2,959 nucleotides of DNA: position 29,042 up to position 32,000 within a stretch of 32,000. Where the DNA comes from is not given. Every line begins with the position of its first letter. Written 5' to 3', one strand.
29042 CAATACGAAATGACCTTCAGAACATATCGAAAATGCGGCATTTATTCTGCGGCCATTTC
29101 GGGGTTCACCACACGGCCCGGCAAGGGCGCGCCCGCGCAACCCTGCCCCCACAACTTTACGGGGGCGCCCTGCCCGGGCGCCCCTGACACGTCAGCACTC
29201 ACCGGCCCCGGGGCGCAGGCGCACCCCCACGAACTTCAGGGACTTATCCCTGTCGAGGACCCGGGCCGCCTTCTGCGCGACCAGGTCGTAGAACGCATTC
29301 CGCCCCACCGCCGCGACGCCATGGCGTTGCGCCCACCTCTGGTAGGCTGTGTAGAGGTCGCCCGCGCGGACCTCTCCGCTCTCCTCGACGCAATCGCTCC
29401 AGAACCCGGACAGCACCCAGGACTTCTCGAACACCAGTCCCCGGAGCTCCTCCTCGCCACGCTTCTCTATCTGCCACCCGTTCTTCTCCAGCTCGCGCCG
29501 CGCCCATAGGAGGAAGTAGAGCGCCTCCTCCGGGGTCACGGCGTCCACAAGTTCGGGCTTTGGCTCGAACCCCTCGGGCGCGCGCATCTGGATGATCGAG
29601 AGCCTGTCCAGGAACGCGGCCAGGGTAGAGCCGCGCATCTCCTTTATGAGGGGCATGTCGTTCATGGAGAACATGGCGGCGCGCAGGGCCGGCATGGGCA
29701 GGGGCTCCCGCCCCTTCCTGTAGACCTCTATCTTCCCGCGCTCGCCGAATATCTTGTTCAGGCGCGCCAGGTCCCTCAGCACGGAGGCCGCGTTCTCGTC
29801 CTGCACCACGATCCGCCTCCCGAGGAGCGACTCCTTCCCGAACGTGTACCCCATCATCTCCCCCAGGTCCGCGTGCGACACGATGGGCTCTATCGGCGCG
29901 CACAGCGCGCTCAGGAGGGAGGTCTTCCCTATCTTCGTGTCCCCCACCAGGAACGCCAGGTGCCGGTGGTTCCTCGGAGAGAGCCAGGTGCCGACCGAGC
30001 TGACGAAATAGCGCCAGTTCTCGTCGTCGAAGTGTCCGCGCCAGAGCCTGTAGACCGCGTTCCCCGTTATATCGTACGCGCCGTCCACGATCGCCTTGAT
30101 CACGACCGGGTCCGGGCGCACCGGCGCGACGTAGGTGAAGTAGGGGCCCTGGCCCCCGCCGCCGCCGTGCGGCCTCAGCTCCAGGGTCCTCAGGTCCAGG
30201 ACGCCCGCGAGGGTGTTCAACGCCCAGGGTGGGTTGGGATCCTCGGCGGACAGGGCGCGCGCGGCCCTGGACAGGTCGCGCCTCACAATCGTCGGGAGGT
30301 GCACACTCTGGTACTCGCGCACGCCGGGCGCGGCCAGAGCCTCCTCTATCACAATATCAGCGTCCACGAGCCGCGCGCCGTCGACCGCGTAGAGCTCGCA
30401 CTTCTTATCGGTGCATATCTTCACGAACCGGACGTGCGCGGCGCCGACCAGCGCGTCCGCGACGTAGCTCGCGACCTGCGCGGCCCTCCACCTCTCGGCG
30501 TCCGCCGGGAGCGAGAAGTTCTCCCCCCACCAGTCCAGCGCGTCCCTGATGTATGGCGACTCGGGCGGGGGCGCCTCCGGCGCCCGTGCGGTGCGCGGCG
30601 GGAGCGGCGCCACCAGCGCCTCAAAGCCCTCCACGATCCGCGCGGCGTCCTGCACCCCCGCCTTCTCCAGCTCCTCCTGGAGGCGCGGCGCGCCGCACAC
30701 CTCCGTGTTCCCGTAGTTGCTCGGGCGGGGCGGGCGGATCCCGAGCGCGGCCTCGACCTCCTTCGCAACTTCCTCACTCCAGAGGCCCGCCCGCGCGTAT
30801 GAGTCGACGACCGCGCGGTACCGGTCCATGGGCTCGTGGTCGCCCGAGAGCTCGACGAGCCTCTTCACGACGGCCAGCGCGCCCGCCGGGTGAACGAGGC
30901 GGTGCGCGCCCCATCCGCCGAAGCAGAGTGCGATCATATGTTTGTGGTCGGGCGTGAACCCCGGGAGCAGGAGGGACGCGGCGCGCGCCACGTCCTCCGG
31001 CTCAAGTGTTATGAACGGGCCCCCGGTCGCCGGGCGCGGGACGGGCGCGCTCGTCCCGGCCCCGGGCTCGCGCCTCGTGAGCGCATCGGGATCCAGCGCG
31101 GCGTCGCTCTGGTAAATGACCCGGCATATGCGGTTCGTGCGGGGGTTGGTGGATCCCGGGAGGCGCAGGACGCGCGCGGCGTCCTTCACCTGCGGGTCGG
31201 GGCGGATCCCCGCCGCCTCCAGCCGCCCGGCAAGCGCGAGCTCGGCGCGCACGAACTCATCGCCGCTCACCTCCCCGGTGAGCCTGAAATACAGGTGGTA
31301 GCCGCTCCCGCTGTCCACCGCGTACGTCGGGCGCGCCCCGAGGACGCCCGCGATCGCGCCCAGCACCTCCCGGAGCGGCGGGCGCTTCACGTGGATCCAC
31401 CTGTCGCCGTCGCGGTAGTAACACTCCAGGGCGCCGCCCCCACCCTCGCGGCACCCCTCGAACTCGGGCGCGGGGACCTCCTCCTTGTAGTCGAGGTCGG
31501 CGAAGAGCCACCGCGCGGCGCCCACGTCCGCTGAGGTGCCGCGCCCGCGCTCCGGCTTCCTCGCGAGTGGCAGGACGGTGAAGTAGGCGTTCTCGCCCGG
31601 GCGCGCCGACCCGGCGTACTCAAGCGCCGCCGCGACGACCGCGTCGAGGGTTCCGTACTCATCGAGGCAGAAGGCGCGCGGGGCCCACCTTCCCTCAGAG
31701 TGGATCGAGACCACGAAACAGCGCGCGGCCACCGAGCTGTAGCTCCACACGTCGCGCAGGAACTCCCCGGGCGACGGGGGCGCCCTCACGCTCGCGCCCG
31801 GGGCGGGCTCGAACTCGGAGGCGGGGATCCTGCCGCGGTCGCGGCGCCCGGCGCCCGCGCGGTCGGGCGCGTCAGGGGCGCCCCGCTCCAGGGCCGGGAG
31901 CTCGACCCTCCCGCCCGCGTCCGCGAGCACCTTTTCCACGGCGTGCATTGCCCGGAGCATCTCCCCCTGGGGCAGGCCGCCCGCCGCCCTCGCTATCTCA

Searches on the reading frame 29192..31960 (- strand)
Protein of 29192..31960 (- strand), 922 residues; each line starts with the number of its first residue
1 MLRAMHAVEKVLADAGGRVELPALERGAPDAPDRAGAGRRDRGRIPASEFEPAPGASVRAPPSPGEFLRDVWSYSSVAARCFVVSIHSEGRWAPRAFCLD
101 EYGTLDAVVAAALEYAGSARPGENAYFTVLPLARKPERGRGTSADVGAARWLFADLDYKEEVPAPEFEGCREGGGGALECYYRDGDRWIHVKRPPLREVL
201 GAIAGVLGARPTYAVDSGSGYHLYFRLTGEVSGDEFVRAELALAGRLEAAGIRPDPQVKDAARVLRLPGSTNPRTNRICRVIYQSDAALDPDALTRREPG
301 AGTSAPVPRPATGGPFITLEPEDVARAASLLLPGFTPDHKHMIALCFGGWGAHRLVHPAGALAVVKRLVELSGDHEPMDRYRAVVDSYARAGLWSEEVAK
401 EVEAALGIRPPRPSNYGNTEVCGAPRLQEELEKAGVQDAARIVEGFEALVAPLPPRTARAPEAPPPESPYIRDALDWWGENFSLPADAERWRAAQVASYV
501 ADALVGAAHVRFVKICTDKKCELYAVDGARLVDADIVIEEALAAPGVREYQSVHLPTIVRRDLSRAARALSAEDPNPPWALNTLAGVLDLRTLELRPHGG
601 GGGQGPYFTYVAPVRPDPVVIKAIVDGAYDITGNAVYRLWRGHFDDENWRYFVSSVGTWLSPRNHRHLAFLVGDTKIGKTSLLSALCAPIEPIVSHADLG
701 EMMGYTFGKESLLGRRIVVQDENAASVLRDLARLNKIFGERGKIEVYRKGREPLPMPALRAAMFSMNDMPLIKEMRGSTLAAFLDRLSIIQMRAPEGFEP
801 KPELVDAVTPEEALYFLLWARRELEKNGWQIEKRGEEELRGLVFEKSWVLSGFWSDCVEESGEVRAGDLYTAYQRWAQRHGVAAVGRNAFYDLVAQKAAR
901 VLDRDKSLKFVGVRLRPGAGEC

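Call 8: search_protein_families(library=pfam, proteins=[window:29192-31960:-], max_evalue=0.01)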
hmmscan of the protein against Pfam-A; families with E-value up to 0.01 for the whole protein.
window:29192-31960:- (922 aa): 2 families
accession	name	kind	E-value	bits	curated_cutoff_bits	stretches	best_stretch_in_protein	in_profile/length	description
PF19263.5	DUF5906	-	0.00013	23.1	27.6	1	671-770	1-106/114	Family of unknown function (DUF5906)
PF08706.16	D5_N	-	0.0067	17.2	22.4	0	575-618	90-129/145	D5 N terminal like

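Call 27: search_protein_families(library=phrogs, proteins=[window:29192-31960:-], max_evalue=0.01)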
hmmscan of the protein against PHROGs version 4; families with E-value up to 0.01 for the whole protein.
window:29192-31960:- (922 aa): 6 families
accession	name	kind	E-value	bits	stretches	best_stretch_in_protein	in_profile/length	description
phrog_1156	-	DNA, RNA and nucleotide metabolism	6.9e-14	52.3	1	576-916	479-826/855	DNA primase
phrog_2478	-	DNA, RNA and nucleotide metabolism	4.2e-13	49.3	1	199-291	105-208/854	DNA polymerase/primase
phrog_6088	-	DNA, RNA and nucleotide metabolism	1.6e-10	41.1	1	666-916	506-764/772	DNA primase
phrog_864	-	DNA, RNA and nucleotide metabolism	2e-08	34.2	1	694-899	394-601/1064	DNA primase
phrog_7601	-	unknown function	3.1e-07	31.1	1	703-900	57-256/289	-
phrog_1829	-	DNA, RNA and nucleotide metabolism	1.1e-05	24.8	1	645-914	482-754/772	DNA primase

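Call 75: search_protein_families(library=ncbifam, proteins=[window:29192-31960:-], max_evalue=0.01)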
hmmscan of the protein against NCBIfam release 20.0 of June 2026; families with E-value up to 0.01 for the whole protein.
window:29192-31960:- (922 aa): 1 family
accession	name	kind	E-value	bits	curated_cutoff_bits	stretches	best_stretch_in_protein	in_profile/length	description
TIGR01613.1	primase_Cterm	subfamily_domain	4.3e-12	45.5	108.7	1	581-890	3-304/304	phage/plasmid primase, P4 family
